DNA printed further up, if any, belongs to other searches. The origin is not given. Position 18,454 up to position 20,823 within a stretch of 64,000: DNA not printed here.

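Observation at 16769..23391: Complete, tightly coupled System I cytochrome c maturation operon (ccmABCDEFGHI) in an apparently actinobacterial genome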

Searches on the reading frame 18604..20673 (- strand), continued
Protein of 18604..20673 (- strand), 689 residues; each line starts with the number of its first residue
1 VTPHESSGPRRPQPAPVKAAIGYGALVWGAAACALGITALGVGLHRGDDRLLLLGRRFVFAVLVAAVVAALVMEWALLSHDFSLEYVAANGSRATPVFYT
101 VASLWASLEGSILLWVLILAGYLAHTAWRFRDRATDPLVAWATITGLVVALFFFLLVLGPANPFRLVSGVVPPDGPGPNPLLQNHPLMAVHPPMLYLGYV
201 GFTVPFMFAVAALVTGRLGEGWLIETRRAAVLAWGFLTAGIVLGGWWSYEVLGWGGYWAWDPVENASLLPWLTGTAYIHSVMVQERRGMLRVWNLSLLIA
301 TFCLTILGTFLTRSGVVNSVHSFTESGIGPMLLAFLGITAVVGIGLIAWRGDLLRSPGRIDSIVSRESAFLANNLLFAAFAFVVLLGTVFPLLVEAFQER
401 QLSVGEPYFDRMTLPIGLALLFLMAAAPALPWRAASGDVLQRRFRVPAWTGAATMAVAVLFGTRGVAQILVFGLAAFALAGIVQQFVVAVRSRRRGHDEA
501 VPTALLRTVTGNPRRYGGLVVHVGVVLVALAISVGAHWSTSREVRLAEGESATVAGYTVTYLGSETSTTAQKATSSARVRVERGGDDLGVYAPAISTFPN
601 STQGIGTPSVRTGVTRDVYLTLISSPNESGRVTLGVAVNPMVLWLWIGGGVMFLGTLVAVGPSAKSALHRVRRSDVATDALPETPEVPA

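Call 30: search_solved_structures(query=window:18604-20625:-, show_alignments=1)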
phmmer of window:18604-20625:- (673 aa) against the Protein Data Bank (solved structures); distinct sequences matched with E-value up to 0.001: 1.
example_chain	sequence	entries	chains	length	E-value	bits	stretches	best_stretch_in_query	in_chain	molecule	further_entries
6zmq_A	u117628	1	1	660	4.9e-129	434.8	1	18-650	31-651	Cytochrome C-type biogenesis protein ccmF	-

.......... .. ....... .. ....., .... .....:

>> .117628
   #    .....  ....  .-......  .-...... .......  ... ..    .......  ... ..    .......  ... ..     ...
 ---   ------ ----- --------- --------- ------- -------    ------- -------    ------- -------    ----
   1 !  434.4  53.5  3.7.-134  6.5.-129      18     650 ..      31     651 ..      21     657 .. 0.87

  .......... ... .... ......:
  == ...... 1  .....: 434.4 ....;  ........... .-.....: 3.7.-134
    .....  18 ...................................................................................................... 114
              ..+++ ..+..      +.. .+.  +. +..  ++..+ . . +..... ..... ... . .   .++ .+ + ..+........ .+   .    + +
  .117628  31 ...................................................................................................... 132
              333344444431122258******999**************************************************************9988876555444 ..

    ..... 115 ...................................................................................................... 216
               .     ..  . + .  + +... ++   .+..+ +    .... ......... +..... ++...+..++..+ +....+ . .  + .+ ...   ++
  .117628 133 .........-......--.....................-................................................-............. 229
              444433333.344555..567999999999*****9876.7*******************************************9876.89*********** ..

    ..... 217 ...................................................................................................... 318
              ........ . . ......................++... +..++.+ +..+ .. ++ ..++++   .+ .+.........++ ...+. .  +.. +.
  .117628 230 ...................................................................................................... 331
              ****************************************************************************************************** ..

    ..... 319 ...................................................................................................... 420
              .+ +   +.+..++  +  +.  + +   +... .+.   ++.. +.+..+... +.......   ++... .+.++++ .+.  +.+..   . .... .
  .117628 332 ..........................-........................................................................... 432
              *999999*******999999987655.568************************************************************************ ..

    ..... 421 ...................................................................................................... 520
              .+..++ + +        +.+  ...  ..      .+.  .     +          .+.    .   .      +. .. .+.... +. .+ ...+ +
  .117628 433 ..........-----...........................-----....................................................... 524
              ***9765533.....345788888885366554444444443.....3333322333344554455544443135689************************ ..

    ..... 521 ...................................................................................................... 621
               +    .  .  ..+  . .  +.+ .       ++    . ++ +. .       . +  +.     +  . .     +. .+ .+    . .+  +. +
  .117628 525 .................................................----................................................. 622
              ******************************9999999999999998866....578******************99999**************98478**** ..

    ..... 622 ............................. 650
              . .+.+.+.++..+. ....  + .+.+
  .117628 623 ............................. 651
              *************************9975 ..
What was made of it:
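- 18604..20625 (-): ccmF: heme lyase subunit (673 aa as deposited; an alternative GTG at 20673 would give 689 aa). E=4.9e-129 to Thermus thermophilus CcmF structure 6ZMQ (call 30).
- Closest known: Thermus thermophilus CcmF. Same: The closest solved structure: E=4.9e-129 over residues 18-650, including the WWD loop and the histidine-bearing helices (call 30).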

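Call 47: find_homologous_proteins(query=L028:6854-8872:+, max_evalue=1e-30)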
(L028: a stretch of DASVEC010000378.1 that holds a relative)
Query L028:6854-8872:+ (673 aa): 8000 proteins with E <= 1e-30 among 8000 candidates; the best 120 are listed.
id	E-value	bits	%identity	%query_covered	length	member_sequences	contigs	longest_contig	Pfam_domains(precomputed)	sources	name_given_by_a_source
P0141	0.0e+0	1390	93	96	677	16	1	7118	PF16327.11,PF01578.26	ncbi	-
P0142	0.0e+0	1364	91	98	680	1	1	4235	PF16327.11,PF01578.26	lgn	-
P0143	0.0e+0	1331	92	96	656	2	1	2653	PF16327.11,PF01578.26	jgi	jgi:cytochrome c-type biogenesis protein CcmF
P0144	0.0e+0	1331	90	97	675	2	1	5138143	PF16327.11,PF01578.26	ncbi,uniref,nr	ncbi:heme lyase CcmF/NrfE family subunit [Iamia sp. SCSIO 61187]|uniref:heme lyase CcmF/NrfE family 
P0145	0.0e+0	1272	85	97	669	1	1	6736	PF16327.11,PF01578.26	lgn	-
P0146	0.0e+0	1267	85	96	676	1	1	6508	PF16327.11,PF01578.26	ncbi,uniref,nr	ncbi:heme lyase CcmF/NrfE family subunit [Iamia sp.]|uniref:heme lyase CcmF/NrfE family subunit n=1 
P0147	0.0e+0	1260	84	98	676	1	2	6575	PF16327.11,PF01578.26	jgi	jgi:cytochrome c-type biogenesis protein CcmF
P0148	0.0e+0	1253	85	96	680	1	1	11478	PF16327.11,PF01578.26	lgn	-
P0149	0.0e+0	1245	84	97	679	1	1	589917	PF16327.11,PF01578.26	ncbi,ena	-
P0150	0.0e+0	1237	84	97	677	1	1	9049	PF16327.11,PF01578.26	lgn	-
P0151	0.0e+0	1232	84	97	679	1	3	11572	PF16327.11,PF01578.26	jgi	-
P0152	0.0e+0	1231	84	97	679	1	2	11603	PF16327.11,PF01578.26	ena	-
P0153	0.0e+0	1225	85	95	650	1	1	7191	PF16327.11,PF01578.26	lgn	-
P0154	0.0e+0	1218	83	96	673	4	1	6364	PF16327.11,PF01578.26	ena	-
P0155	0.0e+0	1216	82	97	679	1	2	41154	PF16327.11,PF01578.26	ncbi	ncbi:MAG: heme lyase CcmF/NrfE family subunit [Iamia sp.]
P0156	0.0e+0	1211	84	95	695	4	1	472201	PF16327.11,PF01578.26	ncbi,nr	ncbi:MAG TPA: heme lyase CcmF/NrfE family subunit [Acidimicrobiales bacterium]|nr:heme lyase CcmF/Nr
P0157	0.0e+0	1206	81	97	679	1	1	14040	PF16327.11,PF01578.26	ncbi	ncbi:heme lyase CcmF/NrfE family subunit [soil metagenome]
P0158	0.0e+0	1085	80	87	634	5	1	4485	PF16327.11,PF01578.26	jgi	-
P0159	0.0e+0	1028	71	97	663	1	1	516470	PF16327.11,PF01578.26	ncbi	-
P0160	0.0e+0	1028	71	97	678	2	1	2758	PF16327.11,PF01578.26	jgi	jgi:cytochrome c-type biogenesis protein CcmF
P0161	0.0e+0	1026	70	97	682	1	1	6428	PF16327.11,PF01578.26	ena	-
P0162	0.0e+0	1018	72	95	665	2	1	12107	PF16327.11,PF01578.26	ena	-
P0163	0.0e+0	1012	71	95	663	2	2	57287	PF16327.11,PF01578.26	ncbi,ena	-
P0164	0.0e+0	1012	71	98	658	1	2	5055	PF16327.11,PF01578.26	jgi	-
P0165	0.0e+0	1011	70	98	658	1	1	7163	PF16327.11,PF01578.26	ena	-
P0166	2.6e-298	1010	70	95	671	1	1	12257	PF16327.11,PF01578.26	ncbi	-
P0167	4.3e-296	1002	71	95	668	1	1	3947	PF16327.11,PF01578.26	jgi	jgi:cytochrome c-type biogenesis protein CcmF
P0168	6.0e-296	1002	71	95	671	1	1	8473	PF16327.11,PF01578.26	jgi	jgi:cytochrome c-type biogenesis protein CcmF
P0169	5.9e-292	989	69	95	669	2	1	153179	PF16327.11,PF01578.26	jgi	-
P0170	9.1e-292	988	69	95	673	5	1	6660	PF16327.11,PF01578.26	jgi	jgi:cytochrome c-type biogenesis protein CcmF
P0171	1.4e-290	984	69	95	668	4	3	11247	PF16327.11,PF01578.26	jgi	jgi:cytochrome c-type biogenesis protein CcmF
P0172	2.1e-288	977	71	91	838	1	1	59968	PF16327.11,PF01578.26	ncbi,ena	-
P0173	2.5e-288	977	68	98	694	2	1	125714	PF16327.11,PF01578.26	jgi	jgi:cytochrome c-type biogenesis protein CcmF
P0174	6.0e-287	972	67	97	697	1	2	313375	PF16327.11,PF01578.26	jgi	jgi:cytochrome c-type biogenesis protein CcmF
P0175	1.1e-286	971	69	93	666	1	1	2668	PF16327.11,PF01578.26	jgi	-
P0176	1.5e-286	971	68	97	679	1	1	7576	PF16327.11,PF01578.26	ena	-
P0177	1.7e-286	971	70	96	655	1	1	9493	PF16327.11,PF01578.26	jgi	jgi:cytochrome c-type biogenesis protein CcmF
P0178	2.1e-286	970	67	95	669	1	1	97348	PF16327.11,PF01578.26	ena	-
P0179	3.4e-286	970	71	91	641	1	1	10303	PF16327.11,PF01578.26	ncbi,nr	ncbi:MAG: heme lyase CcmF/NrfE family subunit [Actinobacteria bacterium]|nr:heme lyase CcmF/NrfE fam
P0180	4.9e-286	969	66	97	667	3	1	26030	PF16327.11,PF01578.26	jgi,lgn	jgi:cytochrome c-type biogenesis protein CcmF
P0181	1.3e-285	968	68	95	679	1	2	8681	PF16327.11,PF01578.26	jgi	jgi:cytochrome c-type biogenesis protein CcmF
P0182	1.8e-285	967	68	95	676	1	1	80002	PF16327.11,PF01578.26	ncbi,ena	-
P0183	2.0e-285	967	67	97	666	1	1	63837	PF16327.11,PF01578.26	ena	-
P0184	2.1e-285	967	69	95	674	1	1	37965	PF16327.11,PF01578.26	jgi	jgi:cytochrome c-type biogenesis protein CcmF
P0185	2.8e-285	966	66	98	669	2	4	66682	PF16327.11,PF01578.26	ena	-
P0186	4.2e-285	966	66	97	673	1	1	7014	PF16327.11,PF01578.26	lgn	-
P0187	4.7e-285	966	69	96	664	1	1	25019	PF16327.11,PF01578.26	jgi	jgi:cytochrome c-type biogenesis protein CcmF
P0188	6.4e-285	965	69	95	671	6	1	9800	PF16327.11,PF01578.26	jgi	jgi:cytochrome c-type biogenesis protein CcmF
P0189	1.9e-284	964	68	95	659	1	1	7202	PF16327.11,PF01578.26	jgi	-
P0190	2.5e-284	963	66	97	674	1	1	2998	PF16327.11,PF01578.26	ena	-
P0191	3.1e-284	963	66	97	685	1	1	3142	PF16327.11,PF01578.26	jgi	jgi:cytochrome c-type biogenesis protein CcmF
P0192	3.9e-284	963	68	98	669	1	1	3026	PF16327.11,PF01578.26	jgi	jgi:cytochrome c-type biogenesis protein CcmF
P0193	6.1e-284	962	67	97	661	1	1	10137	PF16327.11,PF01578.26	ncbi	ncbi:heme lyase CcmF/NrfE family subunit [soil metagenome]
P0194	6.7e-284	962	68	95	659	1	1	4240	PF16327.11,PF01578.26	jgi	-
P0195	7.3e-284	962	67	96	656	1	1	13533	PF16327.11,PF01578.26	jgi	-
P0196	8.4e-284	962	67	95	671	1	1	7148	PF16327.11,PF01578.26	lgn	-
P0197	9.3e-284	961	68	97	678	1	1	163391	PF16327.11,PF01578.26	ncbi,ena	-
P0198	1.0e-283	961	69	96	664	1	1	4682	PF16327.11,PF01578.26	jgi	jgi:cytochrome c-type biogenesis protein CcmF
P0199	1.2e-283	961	67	95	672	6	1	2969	PF16327.11,PF01578.26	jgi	-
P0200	1.2e-283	961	67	96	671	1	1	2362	PF16327.11,PF01578.26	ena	-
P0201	2.3e-283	960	68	95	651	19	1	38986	PF16327.11,PF01578.26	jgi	-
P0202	3.2e-283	960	68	96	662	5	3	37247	PF16327.11,PF01578.26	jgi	jgi:cytochrome c-type biogenesis protein CcmF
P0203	3.5e-283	960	68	97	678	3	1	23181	PF16327.11,PF01578.26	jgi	-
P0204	3.6e-283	960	66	97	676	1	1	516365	PF16327.11,PF01578.26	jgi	jgi:cytochrome c-type biogenesis protein CcmF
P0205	4.8e-283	959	69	95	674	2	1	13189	PF16327.11,PF01578.26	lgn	-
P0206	5.1e-283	959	67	95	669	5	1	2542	PF16327.11,PF01578.26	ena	-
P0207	5.8e-283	959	68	96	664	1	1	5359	PF16327.11,PF01578.26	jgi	jgi:cytochrome c-type biogenesis protein CcmF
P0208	9.7e-283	958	66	97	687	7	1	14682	PF16327.11,PF01578.26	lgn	-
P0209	1.1e-282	958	67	96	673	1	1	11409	PF16327.11,PF01578.26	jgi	jgi:cytochrome c-type biogenesis protein CcmF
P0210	1.1e-282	958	66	97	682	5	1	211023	PF16327.11,PF01578.26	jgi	-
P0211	1.3e-282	958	69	96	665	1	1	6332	PF16327.11,PF01578.26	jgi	-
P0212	1.5e-282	957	69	96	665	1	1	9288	PF16327.11,PF01578.26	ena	-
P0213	1.9e-282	957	68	97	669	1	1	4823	PF16327.11,PF01578.26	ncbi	ncbi:MAG: heme lyase CcmF/NrfE family subunit [Acidimicrobiales bacterium]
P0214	1.9e-282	957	67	97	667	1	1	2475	PF16327.11,PF01578.26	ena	-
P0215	2.3e-282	957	68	96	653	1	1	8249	PF16327.11,PF01578.26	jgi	jgi:cytochrome c-type biogenesis protein CcmF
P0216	4.9e-282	956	68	95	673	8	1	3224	PF16327.11,PF01578.26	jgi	jgi:cytochrome c-type biogenesis protein CcmF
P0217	5.5e-282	956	66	98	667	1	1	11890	PF16327.11,PF01578.26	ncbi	ncbi:heme lyase CcmF/NrfE family subunit [soil metagenome]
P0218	6.5e-282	955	66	97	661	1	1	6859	PF16327.11,PF01578.26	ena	-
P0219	1.2e-281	954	66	98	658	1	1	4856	PF16327.11,PF01578.26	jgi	jgi:cytochrome c-type biogenesis protein CcmF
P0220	1.2e-281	954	66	97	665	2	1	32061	PF16327.11,PF01578.26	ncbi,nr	ncbi:MAG: heme lyase CcmF/NrfE family subunit [Acidimicrobiales bacterium]|nr:heme lyase CcmF/NrfE f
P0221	1.4e-281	954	82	76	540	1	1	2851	PF16327.11,PF01578.26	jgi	-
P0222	1.6e-281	954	67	96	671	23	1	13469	PF16327.11,PF01578.26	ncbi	-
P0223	1.7e-281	954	64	97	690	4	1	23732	PF16327.11,PF01578.26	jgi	-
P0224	1.8e-281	954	67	97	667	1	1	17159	PF16327.11,PF01578.26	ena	-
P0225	2.3e-281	954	66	98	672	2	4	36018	PF16327.11,PF01578.26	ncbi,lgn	-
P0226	2.5e-281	953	67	92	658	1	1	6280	PF16327.11,PF01578.26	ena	-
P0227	3.0e-281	953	67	95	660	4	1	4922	PF16327.11,PF01578.26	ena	-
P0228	3.0e-281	953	65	97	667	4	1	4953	PF16327.11,PF01578.26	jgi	-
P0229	3.1e-281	953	67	95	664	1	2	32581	PF16327.11,PF01578.26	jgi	-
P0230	3.4e-281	953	67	96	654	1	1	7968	PF16327.11,PF01578.26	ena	-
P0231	4.0e-281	953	68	95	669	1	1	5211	PF16327.11,PF01578.26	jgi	jgi:cytochrome c-type biogenesis protein CcmF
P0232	6.9e-281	952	67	93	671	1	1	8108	PF16327.11,PF01578.26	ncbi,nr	ncbi:MAG: ccmF [Acidimicrobiales bacterium]|nr:ccmF [Acidimicrobiales bacterium]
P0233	9.0e-281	952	66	95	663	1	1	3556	PF16327.11,PF01578.26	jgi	jgi:cytochrome c-type biogenesis protein CcmF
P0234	9.1e-281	952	68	95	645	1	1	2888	PF16327.11,PF01578.26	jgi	jgi:cytochrome c-type biogenesis protein CcmF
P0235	9.4e-281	952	67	97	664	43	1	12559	PF16327.11,PF01578.26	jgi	-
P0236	1.0e-280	951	66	93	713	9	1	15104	PF16327.11,PF01578.26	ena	-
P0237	1.0e-280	951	69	96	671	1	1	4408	PF16327.11,PF01578.26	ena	-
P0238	1.2e-280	951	66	96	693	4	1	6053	PF16327.11,PF01578.26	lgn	-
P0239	1.3e-280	951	68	92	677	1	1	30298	PF16327.11,PF01578.26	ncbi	ncbi:MAG: heme lyase CcmF/NrfE family subunit [Aquihabitans sp.]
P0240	1.3e-280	951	67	96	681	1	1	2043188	PF16327.11,PF01578.26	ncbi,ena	-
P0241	1.6e-280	951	66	98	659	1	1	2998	PF16327.11,PF01578.26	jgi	-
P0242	2.5e-280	950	66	95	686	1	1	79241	PF16327.11,PF01578.26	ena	-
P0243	2.8e-280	950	66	97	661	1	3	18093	PF16327.11,PF01578.26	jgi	-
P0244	3.0e-280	950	65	97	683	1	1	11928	PF16327.11,PF01578.26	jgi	jgi:cytochrome c-type biogenesis protein CcmF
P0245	3.2e-280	950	68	95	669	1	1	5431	PF16327.11,PF01578.26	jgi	jgi:cytochrome c-type biogenesis protein CcmF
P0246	3.8e-280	950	65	95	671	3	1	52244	PF16327.11,PF01578.26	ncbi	ncbi:heme lyase CcmF/NrfE family subunit [soil metagenome]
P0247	3.9e-280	949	65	97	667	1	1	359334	PF16327.11,PF01578.26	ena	-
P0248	5.9e-280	949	67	95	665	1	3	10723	PF16327.11,PF01578.26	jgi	-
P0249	5.9e-280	949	68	95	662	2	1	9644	PF16327.11,PF01578.26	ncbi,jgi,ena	ncbi:MAG TPA: heme lyase CcmF/NrfE family subunit [Acidimicrobiales bacterium]|jgi:cytochrome c-type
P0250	9.2e-280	948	67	93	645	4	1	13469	PF16327.11,PF01578.26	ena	-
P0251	9.7e-280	948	65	97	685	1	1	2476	PF16327.11,PF01578.26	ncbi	ncbi:MAG TPA: heme lyase CcmF/NrfE family subunit, partial [Acidimicrobiales bacterium]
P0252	1.0e-279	948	66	98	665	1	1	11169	PF16327.11,PF01578.26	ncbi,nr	ncbi:MAG: ccmF [Acidimicrobiales bacterium]|nr:ccmF [Acidimicrobiales bacterium]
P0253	1.1e-279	948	67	96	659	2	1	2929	PF16327.11,PF01578.26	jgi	jgi:cytochrome c-type biogenesis protein CcmF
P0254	1.4e-279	948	66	95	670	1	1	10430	PF16327.11,PF01578.26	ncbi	-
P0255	1.4e-279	948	64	97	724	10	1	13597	PF16327.11,PF01578.26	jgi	jgi:cytochrome c-type biogenesis protein CcmF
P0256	1.4e-279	948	68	97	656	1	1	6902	PF16327.11,PF01578.26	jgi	jgi:cytochrome c-type biogenesis protein CcmF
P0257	1.5e-279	948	67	95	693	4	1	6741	PF16327.11,PF01578.26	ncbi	ncbi:MAG: heme lyase CcmF/NrfE family subunit [Acidimicrobiales bacterium]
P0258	1.7e-279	947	66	97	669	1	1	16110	PF16327.11,PF01578.26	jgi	-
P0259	1.7e-279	947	66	95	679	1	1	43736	PF16327.11,PF01578.26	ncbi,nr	ncbi:MAG: ccmF [Acidimicrobiales bacterium]|nr:ccmF [Acidimicrobiales bacterium]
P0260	1.7e-279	947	67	95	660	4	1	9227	PF16327.11,PF01578.26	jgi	-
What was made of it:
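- CcmF of cultured Iamia sp. SCSIO 61187 (call 47).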

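Call 48: find_encoding_contigs(protein=P0144, flank=8000, max_places=2)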
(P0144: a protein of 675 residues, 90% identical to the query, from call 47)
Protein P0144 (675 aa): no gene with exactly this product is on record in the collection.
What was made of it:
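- Tried and rejected: Looking up the Iamia sp. SCSIO 61187 CcmF returned no record (call 48).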
